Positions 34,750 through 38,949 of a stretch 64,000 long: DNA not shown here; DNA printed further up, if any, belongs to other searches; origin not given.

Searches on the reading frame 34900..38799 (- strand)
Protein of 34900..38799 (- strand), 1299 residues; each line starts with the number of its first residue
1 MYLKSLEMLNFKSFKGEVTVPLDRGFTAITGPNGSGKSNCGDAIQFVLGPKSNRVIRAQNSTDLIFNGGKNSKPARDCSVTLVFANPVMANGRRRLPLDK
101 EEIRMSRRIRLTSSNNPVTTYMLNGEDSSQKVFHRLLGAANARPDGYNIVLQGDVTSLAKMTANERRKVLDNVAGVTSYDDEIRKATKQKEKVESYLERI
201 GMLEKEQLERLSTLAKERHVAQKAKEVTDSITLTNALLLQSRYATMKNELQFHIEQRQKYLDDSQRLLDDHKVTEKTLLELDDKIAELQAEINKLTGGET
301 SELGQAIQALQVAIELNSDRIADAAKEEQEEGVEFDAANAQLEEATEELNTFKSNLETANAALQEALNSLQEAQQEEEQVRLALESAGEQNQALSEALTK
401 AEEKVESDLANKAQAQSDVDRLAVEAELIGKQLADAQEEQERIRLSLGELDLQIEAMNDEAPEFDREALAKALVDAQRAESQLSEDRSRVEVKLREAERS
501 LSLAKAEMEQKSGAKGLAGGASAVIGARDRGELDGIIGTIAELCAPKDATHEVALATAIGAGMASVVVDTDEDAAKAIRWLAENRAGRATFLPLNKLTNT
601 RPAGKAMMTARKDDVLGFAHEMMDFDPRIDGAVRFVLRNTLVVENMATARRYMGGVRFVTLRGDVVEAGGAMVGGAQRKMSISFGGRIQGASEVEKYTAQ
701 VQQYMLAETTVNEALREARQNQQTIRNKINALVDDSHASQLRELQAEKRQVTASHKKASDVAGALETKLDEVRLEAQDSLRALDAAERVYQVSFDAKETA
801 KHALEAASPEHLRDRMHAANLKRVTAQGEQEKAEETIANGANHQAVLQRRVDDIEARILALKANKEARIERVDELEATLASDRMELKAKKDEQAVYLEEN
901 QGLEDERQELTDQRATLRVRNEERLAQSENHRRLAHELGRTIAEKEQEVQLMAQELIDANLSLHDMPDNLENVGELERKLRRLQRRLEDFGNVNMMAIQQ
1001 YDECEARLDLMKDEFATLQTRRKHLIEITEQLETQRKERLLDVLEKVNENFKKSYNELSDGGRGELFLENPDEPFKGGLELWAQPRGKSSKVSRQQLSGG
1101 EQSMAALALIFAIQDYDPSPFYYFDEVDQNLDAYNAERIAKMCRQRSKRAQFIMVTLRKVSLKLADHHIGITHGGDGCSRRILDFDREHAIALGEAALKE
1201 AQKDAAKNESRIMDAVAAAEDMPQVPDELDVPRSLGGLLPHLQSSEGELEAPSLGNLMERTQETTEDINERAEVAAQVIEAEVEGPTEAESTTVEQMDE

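Call 27: search_protein_families(library=pfam, proteins=[window:34900-38799:-], max_evalue=0.001)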
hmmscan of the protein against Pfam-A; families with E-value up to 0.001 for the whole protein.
window:34900-38799:- (1299 aa): 5 families
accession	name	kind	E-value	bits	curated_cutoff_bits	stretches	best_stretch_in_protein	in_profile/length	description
PF02463.25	SMC_N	-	7.1e-60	202.6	40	1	2-1179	1-219/220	RecF/RecN/SMC N terminal domain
PF06470.18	SMC_hinge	-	7.2e-26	91.3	22.5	1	534-652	2-115/116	SMC proteins Flexible Hinge Domain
PF13175.12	AAA_15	-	2.4e-12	47.6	32.1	1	1-377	1-274/374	AAA ATPase domain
PF13304.12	AAA_21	-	1.6e-11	45.3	27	2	26-56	1-26/304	AAA domain, putative AbiEii toxin, Type IV TA system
PF13555.12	AAA_29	-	5.7e-10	39.2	27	1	3-52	1-50/61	P-loop containing region of AAA domain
